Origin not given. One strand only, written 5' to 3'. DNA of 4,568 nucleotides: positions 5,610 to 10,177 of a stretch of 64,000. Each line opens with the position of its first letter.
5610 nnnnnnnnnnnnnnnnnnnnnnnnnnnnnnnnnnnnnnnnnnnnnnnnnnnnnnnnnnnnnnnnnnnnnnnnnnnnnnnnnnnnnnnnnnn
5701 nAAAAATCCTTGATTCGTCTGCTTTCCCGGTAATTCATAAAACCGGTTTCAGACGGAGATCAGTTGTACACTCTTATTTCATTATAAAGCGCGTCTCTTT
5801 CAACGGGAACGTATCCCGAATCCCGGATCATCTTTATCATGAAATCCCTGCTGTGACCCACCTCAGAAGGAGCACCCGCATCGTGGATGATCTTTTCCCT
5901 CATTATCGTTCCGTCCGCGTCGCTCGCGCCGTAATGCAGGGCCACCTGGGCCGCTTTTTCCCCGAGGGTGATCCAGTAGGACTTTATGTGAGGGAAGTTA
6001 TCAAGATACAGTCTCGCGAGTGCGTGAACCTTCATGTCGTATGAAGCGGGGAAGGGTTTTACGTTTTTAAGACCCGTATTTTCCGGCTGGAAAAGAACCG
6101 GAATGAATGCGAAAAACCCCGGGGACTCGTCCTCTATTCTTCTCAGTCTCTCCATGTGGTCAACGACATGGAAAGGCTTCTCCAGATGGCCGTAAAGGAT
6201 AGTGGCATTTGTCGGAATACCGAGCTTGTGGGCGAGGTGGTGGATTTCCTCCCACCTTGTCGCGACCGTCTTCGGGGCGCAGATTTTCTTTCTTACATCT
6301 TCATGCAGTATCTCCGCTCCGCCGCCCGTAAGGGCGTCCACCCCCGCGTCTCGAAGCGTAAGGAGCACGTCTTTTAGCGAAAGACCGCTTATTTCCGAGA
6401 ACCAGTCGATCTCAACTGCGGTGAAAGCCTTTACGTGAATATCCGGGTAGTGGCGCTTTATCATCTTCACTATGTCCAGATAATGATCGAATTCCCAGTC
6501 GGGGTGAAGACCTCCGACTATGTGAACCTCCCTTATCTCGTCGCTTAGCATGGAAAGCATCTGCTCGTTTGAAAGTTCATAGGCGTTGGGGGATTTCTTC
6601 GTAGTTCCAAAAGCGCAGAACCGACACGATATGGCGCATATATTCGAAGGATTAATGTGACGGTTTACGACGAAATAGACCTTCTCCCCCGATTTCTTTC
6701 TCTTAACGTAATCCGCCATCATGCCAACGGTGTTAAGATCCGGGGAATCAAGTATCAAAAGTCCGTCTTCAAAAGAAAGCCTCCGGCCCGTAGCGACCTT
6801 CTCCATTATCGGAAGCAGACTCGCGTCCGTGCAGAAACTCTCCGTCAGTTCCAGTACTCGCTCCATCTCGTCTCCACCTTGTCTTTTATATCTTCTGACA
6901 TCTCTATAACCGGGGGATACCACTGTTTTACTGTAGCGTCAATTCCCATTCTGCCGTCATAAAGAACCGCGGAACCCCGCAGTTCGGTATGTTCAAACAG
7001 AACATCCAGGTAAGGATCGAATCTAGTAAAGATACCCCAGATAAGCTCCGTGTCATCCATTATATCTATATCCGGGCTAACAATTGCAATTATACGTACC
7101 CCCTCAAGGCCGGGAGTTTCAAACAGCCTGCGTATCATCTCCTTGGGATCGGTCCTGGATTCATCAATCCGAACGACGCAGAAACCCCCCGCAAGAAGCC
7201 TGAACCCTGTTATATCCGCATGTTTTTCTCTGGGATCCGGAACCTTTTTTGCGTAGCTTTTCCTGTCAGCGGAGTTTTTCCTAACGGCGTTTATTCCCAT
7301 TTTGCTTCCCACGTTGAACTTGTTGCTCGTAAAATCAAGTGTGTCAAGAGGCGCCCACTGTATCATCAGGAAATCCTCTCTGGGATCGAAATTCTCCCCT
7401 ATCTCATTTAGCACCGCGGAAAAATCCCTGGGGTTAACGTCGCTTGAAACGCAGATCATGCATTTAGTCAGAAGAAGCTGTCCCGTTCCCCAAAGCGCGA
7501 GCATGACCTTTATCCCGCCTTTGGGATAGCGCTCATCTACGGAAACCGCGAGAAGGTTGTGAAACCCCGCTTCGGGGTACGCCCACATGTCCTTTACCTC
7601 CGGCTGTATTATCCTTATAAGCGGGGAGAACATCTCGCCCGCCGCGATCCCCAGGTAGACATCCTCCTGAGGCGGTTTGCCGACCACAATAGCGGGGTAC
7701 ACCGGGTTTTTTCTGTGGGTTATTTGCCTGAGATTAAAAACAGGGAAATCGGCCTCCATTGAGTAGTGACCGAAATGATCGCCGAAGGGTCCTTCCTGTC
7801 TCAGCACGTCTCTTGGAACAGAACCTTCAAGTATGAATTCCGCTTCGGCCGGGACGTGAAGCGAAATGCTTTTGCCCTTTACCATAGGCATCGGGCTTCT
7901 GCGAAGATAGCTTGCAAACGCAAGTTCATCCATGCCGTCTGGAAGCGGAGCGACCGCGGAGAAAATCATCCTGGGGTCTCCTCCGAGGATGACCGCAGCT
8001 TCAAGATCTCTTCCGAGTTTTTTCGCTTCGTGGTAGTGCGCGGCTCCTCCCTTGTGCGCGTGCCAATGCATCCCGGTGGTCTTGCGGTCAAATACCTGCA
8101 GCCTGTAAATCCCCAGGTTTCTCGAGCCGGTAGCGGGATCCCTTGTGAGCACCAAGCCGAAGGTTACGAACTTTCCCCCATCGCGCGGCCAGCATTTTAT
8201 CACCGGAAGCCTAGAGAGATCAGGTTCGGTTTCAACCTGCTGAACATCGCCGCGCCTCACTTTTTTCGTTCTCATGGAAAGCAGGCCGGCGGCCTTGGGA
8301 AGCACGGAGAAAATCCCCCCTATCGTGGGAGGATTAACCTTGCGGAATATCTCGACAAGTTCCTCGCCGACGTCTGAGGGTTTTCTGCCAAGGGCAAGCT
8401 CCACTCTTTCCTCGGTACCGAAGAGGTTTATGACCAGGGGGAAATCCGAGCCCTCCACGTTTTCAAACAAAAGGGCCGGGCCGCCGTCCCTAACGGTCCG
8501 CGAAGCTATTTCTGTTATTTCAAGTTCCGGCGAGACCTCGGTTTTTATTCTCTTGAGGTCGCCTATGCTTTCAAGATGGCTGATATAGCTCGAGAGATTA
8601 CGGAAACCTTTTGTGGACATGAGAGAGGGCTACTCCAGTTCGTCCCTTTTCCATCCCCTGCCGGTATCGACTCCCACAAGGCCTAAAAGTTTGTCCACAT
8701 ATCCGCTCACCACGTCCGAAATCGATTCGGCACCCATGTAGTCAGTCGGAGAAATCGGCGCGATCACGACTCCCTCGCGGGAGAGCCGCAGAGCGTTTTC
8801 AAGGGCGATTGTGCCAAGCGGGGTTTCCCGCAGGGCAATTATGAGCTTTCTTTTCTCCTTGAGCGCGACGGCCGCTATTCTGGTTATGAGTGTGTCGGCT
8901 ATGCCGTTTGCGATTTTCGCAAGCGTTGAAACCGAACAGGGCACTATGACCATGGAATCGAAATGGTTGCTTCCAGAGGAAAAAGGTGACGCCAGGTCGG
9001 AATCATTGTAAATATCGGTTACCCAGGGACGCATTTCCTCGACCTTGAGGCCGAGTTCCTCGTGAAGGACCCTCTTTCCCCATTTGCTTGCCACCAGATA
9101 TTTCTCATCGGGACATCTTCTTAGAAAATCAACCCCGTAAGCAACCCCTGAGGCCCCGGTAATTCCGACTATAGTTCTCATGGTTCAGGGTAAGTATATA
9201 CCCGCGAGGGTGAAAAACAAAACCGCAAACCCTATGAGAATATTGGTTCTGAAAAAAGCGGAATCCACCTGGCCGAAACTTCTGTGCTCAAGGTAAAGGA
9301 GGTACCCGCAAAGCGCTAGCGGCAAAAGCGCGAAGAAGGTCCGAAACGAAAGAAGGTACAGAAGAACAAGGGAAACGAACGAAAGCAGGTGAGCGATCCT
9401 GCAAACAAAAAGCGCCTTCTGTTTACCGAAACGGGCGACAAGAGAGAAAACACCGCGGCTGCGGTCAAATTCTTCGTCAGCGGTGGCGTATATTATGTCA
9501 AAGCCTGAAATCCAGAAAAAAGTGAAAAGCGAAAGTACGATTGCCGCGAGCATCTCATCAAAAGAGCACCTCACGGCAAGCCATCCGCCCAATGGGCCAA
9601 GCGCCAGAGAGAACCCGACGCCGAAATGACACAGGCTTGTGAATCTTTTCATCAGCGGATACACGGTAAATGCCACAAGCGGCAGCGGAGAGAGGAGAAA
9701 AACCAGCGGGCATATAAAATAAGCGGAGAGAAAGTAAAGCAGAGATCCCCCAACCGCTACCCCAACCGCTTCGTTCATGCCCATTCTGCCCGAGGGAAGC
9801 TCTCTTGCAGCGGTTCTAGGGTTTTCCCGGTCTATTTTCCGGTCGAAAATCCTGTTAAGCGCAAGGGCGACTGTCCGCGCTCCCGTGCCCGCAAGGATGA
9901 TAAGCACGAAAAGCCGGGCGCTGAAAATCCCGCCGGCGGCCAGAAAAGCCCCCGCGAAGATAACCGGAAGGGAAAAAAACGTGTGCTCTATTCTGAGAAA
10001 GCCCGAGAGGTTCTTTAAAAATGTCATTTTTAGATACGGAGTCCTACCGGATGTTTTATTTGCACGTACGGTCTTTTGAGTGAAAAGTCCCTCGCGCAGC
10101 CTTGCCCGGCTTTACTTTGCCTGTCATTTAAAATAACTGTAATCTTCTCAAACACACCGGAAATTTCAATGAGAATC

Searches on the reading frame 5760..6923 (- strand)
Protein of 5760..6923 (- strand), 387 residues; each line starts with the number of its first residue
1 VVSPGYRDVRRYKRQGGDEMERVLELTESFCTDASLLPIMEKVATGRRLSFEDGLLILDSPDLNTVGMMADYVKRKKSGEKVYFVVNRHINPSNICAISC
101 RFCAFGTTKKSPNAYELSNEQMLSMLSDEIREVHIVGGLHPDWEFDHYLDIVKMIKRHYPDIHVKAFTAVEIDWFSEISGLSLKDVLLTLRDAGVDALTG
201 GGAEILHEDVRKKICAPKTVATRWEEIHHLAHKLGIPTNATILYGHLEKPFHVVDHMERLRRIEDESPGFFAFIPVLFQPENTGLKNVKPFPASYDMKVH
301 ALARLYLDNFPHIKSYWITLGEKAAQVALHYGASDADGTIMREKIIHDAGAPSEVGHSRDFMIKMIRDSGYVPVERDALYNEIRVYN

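Call 47: search_protein_families(library=pfam, proteins=[window:5760-6923:-], max_evalue=1e-8)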
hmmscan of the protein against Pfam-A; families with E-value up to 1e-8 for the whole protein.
window:5760-6923:- (387 aa): 2 families
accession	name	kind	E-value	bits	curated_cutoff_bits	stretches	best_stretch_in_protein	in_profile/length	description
PF19288.4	CofH_C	-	2.3e-18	66.7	27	1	268-382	2-118/125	CofH/MqnC C-terminal region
PF04055.27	Radical_SAM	-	1.8e-15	58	29.5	1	90-259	1-165/166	Radical SAM superfamily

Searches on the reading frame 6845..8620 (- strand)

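Call 47: search_protein_families(library=pfam, proteins=[window:6845-8620:-], max_evalue=1e-8)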
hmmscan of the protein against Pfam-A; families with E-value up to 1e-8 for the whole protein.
window:6845-8620:- (591 aa): 3 families
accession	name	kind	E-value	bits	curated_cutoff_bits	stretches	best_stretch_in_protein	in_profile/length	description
PF01977.22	UbiD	-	1.9e-76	256.3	23.3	1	120-316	2-206/206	3-octaprenyl-4-hydroxybenzoate carboxy-lyase Rift-related domain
PF20696.2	UbiD_C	-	4.1e-44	150.1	24.2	1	322-445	2-127/127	3-octaprenyl-4-hydroxybenzoate carboxy-lyase C-terminal domain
PF20695.2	UbiD_N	-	1.3e-28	99.3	24.3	1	13-90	1-76/78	3-octaprenyl-4-hydroxybenzoate carboxy-lyase N-terminal domain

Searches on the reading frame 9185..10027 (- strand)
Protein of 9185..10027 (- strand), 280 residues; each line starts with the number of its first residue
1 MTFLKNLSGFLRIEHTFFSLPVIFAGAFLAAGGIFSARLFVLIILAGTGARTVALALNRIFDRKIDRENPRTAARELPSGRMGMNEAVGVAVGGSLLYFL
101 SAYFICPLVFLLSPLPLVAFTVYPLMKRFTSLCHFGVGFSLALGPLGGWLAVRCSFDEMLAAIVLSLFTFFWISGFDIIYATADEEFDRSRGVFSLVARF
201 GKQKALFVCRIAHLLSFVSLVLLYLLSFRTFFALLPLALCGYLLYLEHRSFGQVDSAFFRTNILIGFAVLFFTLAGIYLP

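Call 47: search_protein_families(library=pfam, proteins=[window:9185-10027:-], max_evalue=1e-8)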
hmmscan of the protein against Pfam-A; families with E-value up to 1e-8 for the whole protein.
window:9185-10027:- (280 aa): 1 family
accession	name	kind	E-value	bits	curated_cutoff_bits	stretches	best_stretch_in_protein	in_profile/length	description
PF01040.23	UbiA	-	9.9e-50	169.6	34.2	1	20-254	2-235/250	UbiA prenyltransferase family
